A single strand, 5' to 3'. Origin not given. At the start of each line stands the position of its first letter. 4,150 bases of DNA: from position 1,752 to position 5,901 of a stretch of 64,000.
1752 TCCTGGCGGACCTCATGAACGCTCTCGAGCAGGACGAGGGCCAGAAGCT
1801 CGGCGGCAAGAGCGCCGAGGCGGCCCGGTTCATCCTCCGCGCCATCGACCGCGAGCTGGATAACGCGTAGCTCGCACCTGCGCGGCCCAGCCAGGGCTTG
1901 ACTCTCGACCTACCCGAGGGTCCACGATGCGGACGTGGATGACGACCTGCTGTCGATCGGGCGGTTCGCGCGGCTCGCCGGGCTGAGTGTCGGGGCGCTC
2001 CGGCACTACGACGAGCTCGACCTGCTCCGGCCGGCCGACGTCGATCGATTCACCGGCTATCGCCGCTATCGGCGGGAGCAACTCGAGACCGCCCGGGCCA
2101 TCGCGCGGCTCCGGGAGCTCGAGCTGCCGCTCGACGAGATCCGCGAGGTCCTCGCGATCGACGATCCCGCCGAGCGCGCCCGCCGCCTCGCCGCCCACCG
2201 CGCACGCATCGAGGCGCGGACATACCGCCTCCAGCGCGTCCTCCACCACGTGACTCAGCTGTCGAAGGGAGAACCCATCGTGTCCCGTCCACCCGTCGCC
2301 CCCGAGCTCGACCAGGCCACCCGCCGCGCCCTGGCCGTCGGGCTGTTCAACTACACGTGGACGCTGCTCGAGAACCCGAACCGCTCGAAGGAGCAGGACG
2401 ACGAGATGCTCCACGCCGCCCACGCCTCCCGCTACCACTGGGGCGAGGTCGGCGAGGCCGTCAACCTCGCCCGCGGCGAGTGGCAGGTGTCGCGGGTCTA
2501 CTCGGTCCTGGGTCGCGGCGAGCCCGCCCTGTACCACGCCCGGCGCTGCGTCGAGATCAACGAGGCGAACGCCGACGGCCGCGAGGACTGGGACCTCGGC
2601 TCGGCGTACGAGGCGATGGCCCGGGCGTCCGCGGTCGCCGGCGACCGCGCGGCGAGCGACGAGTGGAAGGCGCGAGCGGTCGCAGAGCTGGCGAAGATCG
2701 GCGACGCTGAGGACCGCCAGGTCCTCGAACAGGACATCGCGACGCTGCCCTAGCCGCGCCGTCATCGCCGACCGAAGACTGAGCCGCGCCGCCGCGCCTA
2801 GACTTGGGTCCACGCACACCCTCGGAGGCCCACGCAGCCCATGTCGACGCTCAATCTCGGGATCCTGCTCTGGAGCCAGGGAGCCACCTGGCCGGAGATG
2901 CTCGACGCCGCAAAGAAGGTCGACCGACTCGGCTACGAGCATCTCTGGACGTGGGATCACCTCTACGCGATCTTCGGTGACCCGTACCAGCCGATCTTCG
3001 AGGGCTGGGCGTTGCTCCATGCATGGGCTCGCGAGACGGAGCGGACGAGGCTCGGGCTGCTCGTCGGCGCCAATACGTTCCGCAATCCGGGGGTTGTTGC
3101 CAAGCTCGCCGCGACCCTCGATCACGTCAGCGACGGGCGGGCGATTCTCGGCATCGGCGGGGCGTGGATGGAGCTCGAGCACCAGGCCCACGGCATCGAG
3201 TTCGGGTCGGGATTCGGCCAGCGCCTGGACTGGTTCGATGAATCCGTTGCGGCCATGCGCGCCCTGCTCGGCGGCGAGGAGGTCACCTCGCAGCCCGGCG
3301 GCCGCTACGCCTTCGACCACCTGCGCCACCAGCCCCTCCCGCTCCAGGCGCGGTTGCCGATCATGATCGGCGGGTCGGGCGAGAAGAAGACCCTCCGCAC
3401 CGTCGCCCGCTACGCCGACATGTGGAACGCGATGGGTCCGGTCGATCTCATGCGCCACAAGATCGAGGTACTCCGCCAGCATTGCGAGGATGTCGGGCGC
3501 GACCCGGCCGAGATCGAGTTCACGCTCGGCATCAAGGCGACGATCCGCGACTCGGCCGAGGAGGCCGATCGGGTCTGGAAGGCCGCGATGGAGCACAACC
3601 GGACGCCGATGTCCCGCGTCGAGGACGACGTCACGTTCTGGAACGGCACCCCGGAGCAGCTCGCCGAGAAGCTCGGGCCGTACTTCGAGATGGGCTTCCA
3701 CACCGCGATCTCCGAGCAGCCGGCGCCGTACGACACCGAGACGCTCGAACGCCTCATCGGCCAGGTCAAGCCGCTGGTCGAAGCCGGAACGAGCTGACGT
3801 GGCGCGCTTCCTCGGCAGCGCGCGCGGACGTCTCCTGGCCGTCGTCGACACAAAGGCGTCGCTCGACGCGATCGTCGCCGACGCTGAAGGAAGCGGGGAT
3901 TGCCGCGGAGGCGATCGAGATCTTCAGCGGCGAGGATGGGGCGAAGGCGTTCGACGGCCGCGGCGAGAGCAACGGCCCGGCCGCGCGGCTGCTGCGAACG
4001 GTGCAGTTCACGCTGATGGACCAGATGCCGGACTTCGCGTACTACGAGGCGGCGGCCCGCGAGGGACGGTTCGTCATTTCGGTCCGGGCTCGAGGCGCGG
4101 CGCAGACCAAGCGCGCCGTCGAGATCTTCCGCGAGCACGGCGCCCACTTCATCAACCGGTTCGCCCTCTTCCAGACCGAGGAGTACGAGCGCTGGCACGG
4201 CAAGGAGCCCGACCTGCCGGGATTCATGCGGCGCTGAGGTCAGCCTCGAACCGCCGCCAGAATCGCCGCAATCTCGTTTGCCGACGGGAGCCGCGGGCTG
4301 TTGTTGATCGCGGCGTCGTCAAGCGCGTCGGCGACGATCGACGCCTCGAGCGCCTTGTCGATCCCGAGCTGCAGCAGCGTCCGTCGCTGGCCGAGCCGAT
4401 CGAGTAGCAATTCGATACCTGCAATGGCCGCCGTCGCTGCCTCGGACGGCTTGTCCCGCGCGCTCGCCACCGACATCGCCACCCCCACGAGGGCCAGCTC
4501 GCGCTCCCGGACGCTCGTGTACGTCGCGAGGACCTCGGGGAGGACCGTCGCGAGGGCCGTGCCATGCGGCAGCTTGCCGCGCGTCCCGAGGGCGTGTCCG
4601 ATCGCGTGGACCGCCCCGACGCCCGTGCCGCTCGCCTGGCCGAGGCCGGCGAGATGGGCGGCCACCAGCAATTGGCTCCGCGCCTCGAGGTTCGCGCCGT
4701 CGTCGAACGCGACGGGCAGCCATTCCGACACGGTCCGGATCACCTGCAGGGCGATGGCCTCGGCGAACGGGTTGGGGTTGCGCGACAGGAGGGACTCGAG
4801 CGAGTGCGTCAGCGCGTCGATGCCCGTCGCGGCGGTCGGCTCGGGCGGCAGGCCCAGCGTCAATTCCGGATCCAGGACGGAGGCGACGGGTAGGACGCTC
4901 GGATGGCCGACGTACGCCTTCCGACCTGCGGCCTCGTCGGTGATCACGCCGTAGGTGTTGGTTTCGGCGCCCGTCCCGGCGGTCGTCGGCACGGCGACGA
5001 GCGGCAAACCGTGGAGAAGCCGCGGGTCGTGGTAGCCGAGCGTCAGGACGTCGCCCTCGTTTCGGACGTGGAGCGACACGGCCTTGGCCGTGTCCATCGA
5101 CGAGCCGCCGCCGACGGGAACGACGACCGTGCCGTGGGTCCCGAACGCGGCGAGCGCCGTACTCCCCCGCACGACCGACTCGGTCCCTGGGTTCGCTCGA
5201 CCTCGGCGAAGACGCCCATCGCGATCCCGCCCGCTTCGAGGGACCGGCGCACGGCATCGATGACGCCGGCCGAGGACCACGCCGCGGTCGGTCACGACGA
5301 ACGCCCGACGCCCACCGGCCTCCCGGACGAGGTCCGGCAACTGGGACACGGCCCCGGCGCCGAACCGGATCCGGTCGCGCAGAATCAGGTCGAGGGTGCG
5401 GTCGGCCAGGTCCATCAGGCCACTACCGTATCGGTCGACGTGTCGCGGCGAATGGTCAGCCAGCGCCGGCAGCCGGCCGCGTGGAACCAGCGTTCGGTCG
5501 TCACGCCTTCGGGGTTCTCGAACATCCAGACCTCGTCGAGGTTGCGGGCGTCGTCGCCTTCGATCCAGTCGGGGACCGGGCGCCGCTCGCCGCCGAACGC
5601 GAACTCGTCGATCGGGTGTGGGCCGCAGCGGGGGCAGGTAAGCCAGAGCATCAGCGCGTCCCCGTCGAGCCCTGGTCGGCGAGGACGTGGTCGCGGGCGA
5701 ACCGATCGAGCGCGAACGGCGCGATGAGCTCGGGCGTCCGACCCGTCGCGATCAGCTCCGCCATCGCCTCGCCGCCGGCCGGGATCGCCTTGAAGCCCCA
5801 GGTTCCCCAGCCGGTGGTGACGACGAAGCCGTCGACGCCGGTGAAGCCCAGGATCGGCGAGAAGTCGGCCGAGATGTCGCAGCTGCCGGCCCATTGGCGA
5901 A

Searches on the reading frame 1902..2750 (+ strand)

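Call 62: search_protein_families(library=pfam, proteins=[window:1902-2750:+], max_evalue=0.0001)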
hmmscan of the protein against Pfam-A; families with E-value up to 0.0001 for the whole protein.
window:1902-2750:+ (283 aa): 3 families
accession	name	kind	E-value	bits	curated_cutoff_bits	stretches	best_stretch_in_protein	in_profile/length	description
PF13411.12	MerR_1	-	5.4e-14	52.5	21.6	1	18-84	2-66/69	MerR HTH family regulatory protein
PF00376.29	MerR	-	9.7e-09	35.3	28.2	1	18-56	1-38/38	MerR family regulatory protein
PF09278.17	MerR-DNA-bind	-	6.4e-06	27.1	25.4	1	65-119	5-64/65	MerR, DNA binding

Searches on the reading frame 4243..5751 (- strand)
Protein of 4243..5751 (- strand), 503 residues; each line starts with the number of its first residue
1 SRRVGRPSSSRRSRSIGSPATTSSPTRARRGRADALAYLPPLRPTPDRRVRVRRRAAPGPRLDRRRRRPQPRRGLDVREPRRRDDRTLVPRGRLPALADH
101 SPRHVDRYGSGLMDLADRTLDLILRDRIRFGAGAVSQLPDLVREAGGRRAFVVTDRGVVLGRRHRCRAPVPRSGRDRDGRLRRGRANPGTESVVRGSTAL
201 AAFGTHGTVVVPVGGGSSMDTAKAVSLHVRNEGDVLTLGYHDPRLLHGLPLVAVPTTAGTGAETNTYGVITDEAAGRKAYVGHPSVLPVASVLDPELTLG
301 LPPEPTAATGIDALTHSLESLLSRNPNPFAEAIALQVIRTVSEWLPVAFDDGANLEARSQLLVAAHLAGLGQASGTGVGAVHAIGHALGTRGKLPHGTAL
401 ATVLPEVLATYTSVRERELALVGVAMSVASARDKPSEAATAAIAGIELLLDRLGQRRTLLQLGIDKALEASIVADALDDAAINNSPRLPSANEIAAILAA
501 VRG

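Call 62: search_protein_families(library=pfam, proteins=[window:4243-5751:-], max_evalue=0.0001)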
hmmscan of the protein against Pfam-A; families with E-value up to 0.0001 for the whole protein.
window:4243-5751:- (503 aa): 3 families
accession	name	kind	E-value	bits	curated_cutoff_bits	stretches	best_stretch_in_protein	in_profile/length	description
PF25137.1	ADH_Fe_C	-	5.1e-38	131.1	27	1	306-500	1-192/194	Fe-containing alcohol dehydrogenase family, C-terminal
PF00465.25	Fe-ADH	-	3.5e-34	118.3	31.3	1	127-295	3-168/168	Iron-containing alcohol dehydrogenase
PF13685.12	Fe-ADH_2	-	6.6e-09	36.4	28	1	130-229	2-97/149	Iron-containing alcohol dehydrogenase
